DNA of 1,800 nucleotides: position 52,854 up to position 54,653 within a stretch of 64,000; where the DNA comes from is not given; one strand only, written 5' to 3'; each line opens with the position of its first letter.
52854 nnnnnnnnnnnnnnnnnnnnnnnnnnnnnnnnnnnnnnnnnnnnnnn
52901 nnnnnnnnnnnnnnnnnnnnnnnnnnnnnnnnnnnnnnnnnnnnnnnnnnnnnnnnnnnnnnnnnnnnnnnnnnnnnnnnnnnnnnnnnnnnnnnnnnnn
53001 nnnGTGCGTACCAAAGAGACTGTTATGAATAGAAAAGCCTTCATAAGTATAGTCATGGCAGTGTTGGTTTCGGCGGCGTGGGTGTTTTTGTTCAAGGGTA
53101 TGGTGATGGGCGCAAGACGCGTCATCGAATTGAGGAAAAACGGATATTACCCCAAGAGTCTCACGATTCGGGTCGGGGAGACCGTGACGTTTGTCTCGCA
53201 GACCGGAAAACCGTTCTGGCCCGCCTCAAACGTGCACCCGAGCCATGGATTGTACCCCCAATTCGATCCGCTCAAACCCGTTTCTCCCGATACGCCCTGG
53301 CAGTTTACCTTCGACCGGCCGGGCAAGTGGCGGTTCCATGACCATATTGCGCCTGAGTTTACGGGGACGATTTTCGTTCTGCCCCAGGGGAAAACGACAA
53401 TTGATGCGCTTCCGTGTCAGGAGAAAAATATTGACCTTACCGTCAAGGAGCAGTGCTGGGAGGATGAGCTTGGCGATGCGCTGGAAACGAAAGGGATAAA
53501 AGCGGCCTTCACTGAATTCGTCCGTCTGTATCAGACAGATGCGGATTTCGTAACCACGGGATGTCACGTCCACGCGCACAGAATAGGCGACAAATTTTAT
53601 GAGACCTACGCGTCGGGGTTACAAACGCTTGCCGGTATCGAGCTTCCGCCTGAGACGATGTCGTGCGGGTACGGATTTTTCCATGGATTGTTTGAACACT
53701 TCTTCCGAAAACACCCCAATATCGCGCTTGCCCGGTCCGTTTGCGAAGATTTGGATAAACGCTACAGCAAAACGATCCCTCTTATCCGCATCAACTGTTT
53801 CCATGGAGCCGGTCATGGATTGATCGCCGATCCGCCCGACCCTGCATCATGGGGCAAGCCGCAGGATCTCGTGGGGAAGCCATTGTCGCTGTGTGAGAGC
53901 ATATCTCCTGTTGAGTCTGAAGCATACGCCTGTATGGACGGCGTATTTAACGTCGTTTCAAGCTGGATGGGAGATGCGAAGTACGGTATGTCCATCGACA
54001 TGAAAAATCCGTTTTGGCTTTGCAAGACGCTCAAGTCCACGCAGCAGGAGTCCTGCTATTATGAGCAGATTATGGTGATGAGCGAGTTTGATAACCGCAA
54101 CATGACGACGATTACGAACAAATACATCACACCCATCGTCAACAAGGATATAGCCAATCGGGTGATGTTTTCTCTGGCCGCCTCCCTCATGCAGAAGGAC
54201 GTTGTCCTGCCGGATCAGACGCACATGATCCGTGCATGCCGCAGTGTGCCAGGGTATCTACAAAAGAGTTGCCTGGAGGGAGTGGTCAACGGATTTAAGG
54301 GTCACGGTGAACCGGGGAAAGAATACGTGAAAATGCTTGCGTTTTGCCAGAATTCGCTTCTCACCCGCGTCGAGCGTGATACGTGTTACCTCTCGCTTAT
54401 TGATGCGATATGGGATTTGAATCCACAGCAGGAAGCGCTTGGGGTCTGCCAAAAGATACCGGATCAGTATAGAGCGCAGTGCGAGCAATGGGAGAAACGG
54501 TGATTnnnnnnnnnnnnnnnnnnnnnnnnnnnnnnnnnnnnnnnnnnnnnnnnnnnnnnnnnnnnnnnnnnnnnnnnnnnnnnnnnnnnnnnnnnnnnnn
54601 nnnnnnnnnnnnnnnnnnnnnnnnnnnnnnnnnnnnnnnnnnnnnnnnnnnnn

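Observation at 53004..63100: Cys-less cupredoxin-like N-terminal domain on three members of the paralog array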

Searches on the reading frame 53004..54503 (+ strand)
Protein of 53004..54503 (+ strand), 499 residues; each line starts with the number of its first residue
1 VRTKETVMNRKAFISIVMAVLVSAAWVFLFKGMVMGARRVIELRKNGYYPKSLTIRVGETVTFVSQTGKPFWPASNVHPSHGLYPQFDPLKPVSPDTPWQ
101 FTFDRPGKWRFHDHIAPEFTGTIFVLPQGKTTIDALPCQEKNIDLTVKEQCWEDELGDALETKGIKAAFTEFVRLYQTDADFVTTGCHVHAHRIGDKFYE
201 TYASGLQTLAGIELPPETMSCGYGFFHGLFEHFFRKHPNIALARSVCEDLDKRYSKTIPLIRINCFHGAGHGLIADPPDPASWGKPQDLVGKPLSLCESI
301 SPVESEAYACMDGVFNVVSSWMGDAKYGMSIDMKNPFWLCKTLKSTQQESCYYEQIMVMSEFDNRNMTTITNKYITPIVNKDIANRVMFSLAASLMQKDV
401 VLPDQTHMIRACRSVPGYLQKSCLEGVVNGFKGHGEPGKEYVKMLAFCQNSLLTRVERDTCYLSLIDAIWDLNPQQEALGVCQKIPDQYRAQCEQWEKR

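Call 5: search_protein_families(library=pfam, proteins=[window:53004-54503:+], max_evalue=1)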
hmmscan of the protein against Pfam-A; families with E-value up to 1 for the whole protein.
window:53004-54503:+ (499 aa): 3 families
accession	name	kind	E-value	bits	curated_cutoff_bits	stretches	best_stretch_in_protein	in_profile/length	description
PF02399.21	Herpes_ori_bp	-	0.026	13.1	20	1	343-419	499-572/820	Origin of replication binding protein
PF25328.1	PH_MADD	-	0.07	13.8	27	1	350-389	48-87/92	MADD C-terminal PH-like domain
PF13473.12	Cupredoxin_1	-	0.094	13.2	27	1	22-125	4-104/104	Cupredoxin-like domain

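Call 6: search_protein_families(library=ncbifam, proteins=[window:53004-54503:+], max_evalue=1)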
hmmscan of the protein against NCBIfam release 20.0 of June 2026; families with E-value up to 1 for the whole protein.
window:53004-54503:+ (499 aa): 0 families

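Call 28: find_homologous_proteins(query=A2, max_evalue=0.00001)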
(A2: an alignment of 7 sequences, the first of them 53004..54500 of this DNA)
Query A2 (7 sequences) (499 aa, profile of the alignment): 173 proteins with E <= 0.00001 among 8000 candidates; the best 120 are listed.
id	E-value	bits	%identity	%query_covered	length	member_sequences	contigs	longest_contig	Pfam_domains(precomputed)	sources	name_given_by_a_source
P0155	5.9e-196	670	100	97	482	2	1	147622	-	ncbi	-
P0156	7.1e-167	574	72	97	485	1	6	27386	-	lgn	-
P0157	5.2e-165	568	62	98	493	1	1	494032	-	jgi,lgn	-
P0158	3.3e-162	559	62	97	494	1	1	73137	PF13473.13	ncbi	-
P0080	7.2e-152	525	50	99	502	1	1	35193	-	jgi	jgi:hypothetical protein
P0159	1.4e-151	524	55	92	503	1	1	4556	-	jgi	jgi:hypothetical protein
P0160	2.4e-150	520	62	91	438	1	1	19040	-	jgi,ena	-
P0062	1.1e-145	504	39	97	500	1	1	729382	PF13473.13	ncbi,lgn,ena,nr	ncbi:MAG: cupredoxin domain-containing protein [Patescibacteria group bacterium]|nr:cupredoxin domai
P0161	2.5e-145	503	28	98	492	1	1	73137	-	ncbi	-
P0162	5.9e-144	499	33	98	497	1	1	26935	-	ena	-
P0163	6.9e-144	498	35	96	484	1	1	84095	-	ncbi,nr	ncbi:MAG: hypothetical protein HYT37_02710 [Candidatus Sungbacteria bacterium]|nr:hypothetical prote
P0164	1.9e-143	497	31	91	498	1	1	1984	-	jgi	jgi:plastocyanin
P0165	8.4e-143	495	61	91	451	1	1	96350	-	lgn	-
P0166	8.3e-142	491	32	96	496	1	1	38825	-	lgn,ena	-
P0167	1.1e-141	491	37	96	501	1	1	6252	-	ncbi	-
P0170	7.0e-140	485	32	97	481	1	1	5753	PF13473.13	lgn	-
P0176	6.6e-137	475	31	97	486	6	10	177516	PF13473.13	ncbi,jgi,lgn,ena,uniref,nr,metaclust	ncbi:MAG: hypothetical protein A3B86_03940 [Candidatus Yanofskybacteria bacterium RIFCSPHIGHO2_02_FU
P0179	1.1e-136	475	31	91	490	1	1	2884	PF13473.13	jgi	-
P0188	3.0e-133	463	34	97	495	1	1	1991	PF13473.13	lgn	-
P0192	1.9e-132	461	34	96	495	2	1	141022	PF13473.13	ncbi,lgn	-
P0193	2.1e-132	460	35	96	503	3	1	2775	PF13473.13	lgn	-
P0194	4.1e-132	460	36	91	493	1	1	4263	PF13473.13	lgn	-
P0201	7.4e-131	455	35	91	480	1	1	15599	PF13473.13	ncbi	-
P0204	2.4e-130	454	33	96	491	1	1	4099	PF13473.13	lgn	-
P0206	5.2e-130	453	37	90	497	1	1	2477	PF13473.13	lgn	-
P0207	5.3e-130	453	34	96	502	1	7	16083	PF13473.13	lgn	-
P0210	1.9e-129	451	34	92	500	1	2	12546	PF13473.13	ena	-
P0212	4.7e-129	449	31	95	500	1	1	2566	PF13473.13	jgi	-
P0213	6.6e-129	449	32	96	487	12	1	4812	PF13473.13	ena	-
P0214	6.8e-129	449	35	94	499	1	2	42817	PF13473.13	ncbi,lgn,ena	-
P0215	8.2e-129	449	35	97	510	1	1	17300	PF13473.13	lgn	-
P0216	1.1e-128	448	32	95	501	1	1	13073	PF13473.13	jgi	jgi:plastocyanin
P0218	2.1e-128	447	34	91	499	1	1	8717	PF13473.13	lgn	-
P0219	3.0e-128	447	33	97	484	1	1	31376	PF13473.13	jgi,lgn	jgi:plastocyanin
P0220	4.7e-128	446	33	98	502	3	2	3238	PF13473.13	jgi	jgi:plastocyanin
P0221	5.7e-128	446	34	93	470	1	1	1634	PF13473.13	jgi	jgi:plastocyanin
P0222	1.4e-127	445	34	91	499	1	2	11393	PF13473.13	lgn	-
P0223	1.8e-127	444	33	92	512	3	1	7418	PF13473.13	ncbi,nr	ncbi:MAG TPA: cupredoxin domain-containing protein [Patescibacteria group bacterium]|nr:cupredoxin d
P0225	2.0e-126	441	32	97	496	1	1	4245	PF13473.13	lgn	-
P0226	2.0e-126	441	33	91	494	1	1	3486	PF13473.13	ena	-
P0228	3.8e-126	440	34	96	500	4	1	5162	PF13473.13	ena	-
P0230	6.3e-126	439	34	96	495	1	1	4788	PF13473.13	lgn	-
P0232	1.2e-125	438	30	91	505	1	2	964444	PF13473.13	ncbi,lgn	ncbi:MAG: hypothetical protein WDN47_00390 [Candidatus Doudnabacteria bacterium]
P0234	3.0e-125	437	33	90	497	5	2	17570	PF13473.13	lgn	-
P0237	5.4e-125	436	32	96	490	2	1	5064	PF13473.13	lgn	-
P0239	3.4e-124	433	34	90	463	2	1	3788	PF13473.13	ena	-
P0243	6.8e-122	426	31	97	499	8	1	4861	PF13473.13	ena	-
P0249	6.0e-119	416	37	86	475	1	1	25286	PF13473.13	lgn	-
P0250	6.3e-119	416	31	97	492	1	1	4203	PF13473.13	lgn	-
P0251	6.7e-119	416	32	98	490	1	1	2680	PF13473.13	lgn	-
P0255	2.5e-117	411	34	93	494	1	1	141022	PF13473.13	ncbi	-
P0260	1.1e-116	409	34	90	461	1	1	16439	PF13473.13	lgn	-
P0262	4.5e-116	407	34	90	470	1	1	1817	PF13473.13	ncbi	-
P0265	1.7e-115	405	35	98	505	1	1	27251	PF13473.13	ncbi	-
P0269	1.1e-113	399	32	93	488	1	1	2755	PF13473.13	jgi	jgi:plastocyanin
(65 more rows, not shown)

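Call 37: find_encoding_contigs(protein=P0155, flank=10000, max_places=2)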
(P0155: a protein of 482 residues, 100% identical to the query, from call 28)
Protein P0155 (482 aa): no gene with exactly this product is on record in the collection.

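Call 38: list_cluster_members(proteins=[P0155, P0003, P0062])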
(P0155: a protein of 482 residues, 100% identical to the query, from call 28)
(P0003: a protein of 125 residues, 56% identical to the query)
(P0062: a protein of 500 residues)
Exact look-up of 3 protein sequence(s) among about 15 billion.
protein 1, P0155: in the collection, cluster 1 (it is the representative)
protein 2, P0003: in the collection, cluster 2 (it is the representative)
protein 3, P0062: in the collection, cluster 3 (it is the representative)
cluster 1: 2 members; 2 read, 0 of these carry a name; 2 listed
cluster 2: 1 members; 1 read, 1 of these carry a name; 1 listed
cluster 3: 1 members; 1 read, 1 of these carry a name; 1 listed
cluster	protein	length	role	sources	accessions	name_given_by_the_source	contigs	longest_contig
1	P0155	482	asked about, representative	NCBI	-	-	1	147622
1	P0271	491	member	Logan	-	-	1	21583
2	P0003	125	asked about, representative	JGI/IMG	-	plastocyanin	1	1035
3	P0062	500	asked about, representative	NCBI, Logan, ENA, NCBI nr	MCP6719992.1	MAG: cupredoxin domain-containing protein [Patescibacteria group bacterium] | cupredoxin domain-containing protein [Patescibacteria group bacterium]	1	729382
